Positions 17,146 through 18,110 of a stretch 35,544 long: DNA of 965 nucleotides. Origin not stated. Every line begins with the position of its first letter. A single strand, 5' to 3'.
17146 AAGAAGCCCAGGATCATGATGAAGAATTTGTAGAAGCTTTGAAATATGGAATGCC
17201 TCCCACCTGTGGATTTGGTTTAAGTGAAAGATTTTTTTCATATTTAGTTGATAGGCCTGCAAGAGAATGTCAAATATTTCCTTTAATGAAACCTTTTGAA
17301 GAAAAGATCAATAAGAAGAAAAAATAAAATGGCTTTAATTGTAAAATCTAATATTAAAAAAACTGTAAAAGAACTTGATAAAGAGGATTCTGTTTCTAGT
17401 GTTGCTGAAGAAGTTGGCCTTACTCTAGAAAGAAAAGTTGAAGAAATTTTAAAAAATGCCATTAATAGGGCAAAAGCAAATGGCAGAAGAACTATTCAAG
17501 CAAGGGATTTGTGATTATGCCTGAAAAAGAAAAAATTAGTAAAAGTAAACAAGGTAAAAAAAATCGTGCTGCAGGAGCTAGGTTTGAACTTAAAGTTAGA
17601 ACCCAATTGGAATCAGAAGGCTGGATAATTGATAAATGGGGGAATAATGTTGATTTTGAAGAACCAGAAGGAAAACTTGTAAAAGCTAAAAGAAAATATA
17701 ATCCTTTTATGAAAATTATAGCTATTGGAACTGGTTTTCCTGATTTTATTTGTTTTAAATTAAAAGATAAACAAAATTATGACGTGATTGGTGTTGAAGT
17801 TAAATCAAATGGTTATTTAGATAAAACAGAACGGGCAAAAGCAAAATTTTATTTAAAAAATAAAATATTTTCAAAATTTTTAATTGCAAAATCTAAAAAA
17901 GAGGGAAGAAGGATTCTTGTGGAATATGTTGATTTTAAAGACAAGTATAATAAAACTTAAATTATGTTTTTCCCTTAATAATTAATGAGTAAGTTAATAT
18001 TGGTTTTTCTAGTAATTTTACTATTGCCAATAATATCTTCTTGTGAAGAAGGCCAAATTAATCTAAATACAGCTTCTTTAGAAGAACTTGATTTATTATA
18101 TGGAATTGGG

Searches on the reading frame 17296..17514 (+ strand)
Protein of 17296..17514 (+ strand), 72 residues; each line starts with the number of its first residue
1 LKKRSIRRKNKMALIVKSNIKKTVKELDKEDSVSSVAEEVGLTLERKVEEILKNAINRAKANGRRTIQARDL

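Call 4: search_protein_families(library=pfam, proteins=[window:17296-17514:+], max_evalue=0.1)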
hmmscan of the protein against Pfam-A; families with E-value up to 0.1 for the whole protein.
window:17296-17514:+ (72 aa): 3 families
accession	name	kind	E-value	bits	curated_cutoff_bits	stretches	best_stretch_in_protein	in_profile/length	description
PF00808.29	CBFD_NFYB_HMF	-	4.8e-05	24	21.4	1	17-72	5-61/65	Histone-like transcription factor (CBF/NF-Y) and archaeal histone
PF09123.17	DUF1931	-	0.00032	21.4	21.8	1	35-72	16-53/138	Domain of unknown function (DUF1931)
PF00125.30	Histone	-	0.0044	17.7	26.4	1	3-72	41-115/122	Core histone H2A/H2B/H3/H4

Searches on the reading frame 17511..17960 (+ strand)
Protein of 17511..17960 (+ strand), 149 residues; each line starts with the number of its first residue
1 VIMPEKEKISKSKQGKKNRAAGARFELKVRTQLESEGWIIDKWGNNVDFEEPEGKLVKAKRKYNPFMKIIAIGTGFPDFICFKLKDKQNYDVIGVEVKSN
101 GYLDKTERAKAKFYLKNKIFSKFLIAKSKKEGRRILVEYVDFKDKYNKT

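Call 4: search_protein_families(library=pfam, proteins=[window:17511-17960:+], max_evalue=0.1)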
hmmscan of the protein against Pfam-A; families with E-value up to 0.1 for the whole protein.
window:17511-17960:+ (149 aa): 2 families
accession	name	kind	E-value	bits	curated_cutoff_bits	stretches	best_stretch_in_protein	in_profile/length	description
PF08774.17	VRR_NUC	-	0.036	14.5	23.8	1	69-105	57-90/116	VRR-NUC domain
PF09346.15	SMI1_KNR4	-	0.05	14.6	25.4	1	38-94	52-105/125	SMI1 / KNR4 family (SUKH-1)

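Call 10: search_protein_families(library=ncbifam, proteins=[window:17511-17960:+], max_evalue=0.1)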
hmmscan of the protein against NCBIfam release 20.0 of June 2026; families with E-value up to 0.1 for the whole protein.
window:17511-17960:+ (149 aa): 1 family
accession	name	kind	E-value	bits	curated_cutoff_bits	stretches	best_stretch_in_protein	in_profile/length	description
TIGR01964.1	chpXY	subfamily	0.081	11.8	293.7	1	38-95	139-194/411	CO2 hydration protein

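Call 32: search_solved_structures(query=window:17511-17960:+, max_evalue=1, show_alignments=1)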
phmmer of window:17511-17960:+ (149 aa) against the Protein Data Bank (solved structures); distinct sequences matched with E-value up to 1: 1.
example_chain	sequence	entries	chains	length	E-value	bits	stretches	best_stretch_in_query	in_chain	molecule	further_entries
7apx_C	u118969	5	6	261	0.18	14.8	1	90-131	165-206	THO complex subunit THP2 | BJ4_G0025130.mRNA.1.CDS.1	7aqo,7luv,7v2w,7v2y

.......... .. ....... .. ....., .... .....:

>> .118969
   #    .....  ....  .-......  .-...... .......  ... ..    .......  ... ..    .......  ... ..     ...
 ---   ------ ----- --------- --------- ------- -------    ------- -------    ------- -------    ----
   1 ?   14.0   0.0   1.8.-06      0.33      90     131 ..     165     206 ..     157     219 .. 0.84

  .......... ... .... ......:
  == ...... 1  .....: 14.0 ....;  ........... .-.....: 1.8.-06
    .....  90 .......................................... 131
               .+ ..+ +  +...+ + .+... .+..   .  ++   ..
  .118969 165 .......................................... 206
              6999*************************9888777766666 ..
